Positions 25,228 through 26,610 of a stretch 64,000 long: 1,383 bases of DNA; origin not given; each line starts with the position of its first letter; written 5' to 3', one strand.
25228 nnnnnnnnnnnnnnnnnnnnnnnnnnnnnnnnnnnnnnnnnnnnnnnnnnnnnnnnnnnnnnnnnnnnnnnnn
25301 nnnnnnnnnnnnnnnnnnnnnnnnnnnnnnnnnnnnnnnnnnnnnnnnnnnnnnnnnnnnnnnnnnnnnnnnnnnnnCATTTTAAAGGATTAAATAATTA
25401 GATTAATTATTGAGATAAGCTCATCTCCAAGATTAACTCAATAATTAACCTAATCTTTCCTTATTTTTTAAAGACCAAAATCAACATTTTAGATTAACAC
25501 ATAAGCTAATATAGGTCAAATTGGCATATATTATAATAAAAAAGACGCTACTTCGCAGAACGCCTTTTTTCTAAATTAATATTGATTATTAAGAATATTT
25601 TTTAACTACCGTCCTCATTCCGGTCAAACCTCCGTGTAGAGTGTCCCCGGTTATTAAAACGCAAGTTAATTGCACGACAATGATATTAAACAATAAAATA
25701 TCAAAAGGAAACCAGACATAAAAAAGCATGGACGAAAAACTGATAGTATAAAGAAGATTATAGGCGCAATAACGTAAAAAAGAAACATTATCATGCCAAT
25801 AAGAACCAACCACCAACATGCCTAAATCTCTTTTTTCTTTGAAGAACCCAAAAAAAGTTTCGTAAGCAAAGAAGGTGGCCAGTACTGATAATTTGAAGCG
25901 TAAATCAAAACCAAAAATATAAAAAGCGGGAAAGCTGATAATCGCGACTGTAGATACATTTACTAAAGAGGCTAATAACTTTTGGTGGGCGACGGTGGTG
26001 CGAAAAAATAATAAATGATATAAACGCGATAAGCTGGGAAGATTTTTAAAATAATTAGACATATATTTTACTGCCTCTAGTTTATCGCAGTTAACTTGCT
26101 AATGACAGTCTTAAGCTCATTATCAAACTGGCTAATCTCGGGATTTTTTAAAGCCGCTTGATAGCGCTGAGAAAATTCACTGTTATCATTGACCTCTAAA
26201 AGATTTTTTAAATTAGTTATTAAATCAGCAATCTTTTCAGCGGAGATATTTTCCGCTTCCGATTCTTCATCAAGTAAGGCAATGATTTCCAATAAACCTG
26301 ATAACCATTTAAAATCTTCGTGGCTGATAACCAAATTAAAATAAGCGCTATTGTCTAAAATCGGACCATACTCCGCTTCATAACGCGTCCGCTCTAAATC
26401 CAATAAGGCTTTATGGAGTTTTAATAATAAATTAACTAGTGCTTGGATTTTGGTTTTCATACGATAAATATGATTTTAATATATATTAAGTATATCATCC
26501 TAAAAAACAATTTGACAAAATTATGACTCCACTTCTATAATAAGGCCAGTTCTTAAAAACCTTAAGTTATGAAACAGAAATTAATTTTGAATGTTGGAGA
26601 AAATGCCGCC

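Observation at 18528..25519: Three divergent paralogues of a 2-TM protein, each behind a related promoter and leader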

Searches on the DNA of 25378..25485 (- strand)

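Call 64: build_rna_model(alignment_id=A6)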
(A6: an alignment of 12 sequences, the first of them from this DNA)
Model R1 built from alignment A6 (12 sequences, 149 columns); structure: RNAalifold consensus.
model positions 119; base pairs 17; branch points 0; effective number of sequences 2.49; information 0.59 bits per position. Calibrated on 0.2 Mb of random sequence (short: E-values are rough).
structure used (alignment columns):
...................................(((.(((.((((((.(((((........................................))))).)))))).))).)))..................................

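Call 65: search_with_rna_model(model_id=R1, sources=[window, L001, L005, L006, L007, L008, L009, L012, L013, L015, L016, L017, L018], max_evalue=1, make_alignment=true)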
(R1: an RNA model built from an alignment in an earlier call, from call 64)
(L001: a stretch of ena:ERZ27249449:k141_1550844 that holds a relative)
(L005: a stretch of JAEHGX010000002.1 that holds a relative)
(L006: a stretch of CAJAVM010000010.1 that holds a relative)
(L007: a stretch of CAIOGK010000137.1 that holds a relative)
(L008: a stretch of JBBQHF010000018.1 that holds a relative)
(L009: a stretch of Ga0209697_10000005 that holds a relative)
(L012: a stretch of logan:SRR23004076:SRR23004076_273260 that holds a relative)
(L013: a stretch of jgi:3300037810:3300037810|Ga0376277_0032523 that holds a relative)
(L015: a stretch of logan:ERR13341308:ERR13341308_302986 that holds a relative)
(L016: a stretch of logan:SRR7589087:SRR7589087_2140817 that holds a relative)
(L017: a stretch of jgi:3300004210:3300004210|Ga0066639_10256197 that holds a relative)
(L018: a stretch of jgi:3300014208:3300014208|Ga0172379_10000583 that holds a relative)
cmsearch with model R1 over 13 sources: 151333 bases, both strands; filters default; matches with E-value up to 1: 33.
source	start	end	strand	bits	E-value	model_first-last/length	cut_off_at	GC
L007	2232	2348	+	104.9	2.7e-16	1-119/119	no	0.21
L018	3110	3224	+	98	5.1e-15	1-119/119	no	0.25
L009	5732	5849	-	96.5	9.7e-15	1-119/119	no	0.23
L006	4890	5003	+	94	2.8e-14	1-119/119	no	0.23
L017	46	162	+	92.6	5.1e-14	1-119/119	no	0.28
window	25369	25485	-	91.9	6.8e-14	1-119/119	no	0.22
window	20255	20364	-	91.4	8.5e-14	1-119/119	no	0.27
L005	3931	4040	+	89.4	2e-13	1-119/119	no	0.3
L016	274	416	+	89.2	2.2e-13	1-119/119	no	0.26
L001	8938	9045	+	87.2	5.1e-13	1-119/119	no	0.28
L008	4868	4985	+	86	8.7e-13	1-119/119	no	0.25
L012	71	179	+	76.5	5.1e-11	1-119/119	no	0.2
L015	1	88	+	57.2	1.9e-07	31-119/119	5'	0.2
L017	43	148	-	53.1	1.1e-06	1-119/119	no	0.27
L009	2692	2810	+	47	1.5e-05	1-119/119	no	0.26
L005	4935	5000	+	37.5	0.00086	1-119/119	no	0.21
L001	9939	10003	+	37.5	0.00086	1-119/119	no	0.23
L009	5763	5819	+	36.9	0.0011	32-90/119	no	0.23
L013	121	182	+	36.5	0.0013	1-119/119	no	0.23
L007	2263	2320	-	35.4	0.0021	32-89/119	no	0.21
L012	91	153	-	35.2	0.0023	32-93/119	no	0.19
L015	1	59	-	35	0.0025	32-90/119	no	0.2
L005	3928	4039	-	34.1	0.0037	1-119/119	no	0.29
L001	8935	9047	-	33.9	0.004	1-119/119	no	0.27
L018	3117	3222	-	33.5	0.0048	1-119/119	no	0.25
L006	4897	5003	-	33.4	0.005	1-119/119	no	0.23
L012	1093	1156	+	30.6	0.016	1-119/119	no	0.23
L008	4891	4959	-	26.2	0.11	32-99/119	no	0.25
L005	2473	2573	+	24.2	0.26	1-119/119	no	0.32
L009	2705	2784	-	22.2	0.59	32-102/119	no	0.28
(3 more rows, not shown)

Alignment A7: 33 matches aligned to the model, 160 columns, each read 5' to 3' on its own strand. Consensus structure (alignment columns), stored with it:
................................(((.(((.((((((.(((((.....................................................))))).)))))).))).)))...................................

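Call 94: search_with_rna_model(model_id=R1, source=window, filters=off, max_evalue=10)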
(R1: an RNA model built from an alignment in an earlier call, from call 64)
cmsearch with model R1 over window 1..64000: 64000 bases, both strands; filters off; matches with E-value up to 10: 28.
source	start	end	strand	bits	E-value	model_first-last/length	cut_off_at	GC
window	25369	25485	-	91.9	2.9e-14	1-119/119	no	0.22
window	20255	20364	-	91.4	3.6e-14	1-119/119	no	0.27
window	25397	25480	+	42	5.3e-05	32-115/119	no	0.24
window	19296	19360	-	36.8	0.00048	1-119/119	no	0.23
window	20262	20367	+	36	0.00071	1-119/119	no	0.26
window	55464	55526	-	20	0.65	32-97/119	no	0.21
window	30662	30707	-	18.6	1.1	1-119/119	no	0.2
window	55452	55554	+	17.1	2.2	1-119/119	no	0.25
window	21892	22009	-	16.1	3.4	1-119/119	no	0.28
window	12093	12227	+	16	3.5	1-119/119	no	0.26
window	28590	28694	+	16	3.6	1-119/119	no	0.3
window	8860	8903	+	15.9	3.7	1-119/119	no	0.2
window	40266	40348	-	15.9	3.7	1-119/119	no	0.24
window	6962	7019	+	15.5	4.4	1-119/119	no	0.22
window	13696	13754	-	15.2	4.9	1-119/119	no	0.29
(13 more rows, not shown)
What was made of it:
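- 25381..25485 (-): Leader of C, 'long' type: GTTGAT, box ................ (25459-25474), hairpin 25397-25454, then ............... and ATG. Model R1 hit at 91.9 bits (calls 65, 94).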

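Call 103: search_with_rna_model(model_id=R1, sources=[L024, L025, L027], max_evalue=1, filters=off)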
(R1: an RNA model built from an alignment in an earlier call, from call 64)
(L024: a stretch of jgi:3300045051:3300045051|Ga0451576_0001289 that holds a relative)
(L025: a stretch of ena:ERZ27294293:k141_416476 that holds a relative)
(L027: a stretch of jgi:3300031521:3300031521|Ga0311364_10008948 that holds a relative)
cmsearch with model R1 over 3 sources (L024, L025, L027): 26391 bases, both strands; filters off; matches with E-value up to 1: 6.
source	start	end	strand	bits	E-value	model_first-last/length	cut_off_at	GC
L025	3867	3998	+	51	4.7e-07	1-119/119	no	0.26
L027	2377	2450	+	21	0.18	1-119/119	no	0.22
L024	5168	5238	+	20.1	0.26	1-119/119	no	0.21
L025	3895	3963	-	17.9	0.66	32-91/119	no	0.2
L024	3036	3084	+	17.7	0.71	1-119/119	no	0.2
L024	3355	3426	-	17.5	0.76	1-119/119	no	0.26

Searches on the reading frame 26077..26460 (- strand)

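Call 68: search_protein_families(library=pfam, proteins=[window:26077-26460:-], max_evalue=0.1)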
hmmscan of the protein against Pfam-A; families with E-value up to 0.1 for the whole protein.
window:26077-26460:- (127 aa): 2 families
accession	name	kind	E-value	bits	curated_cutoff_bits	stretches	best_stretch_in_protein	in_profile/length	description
PF08631.16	SPO22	-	0.026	14.4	27.5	1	5-98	31-103/274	Meiosis protein SPO22/ZIP4 like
PF20892.2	SidC_lipid-bd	-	0.063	13.7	27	1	58-120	56-116/127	SidC, lipid-binding domain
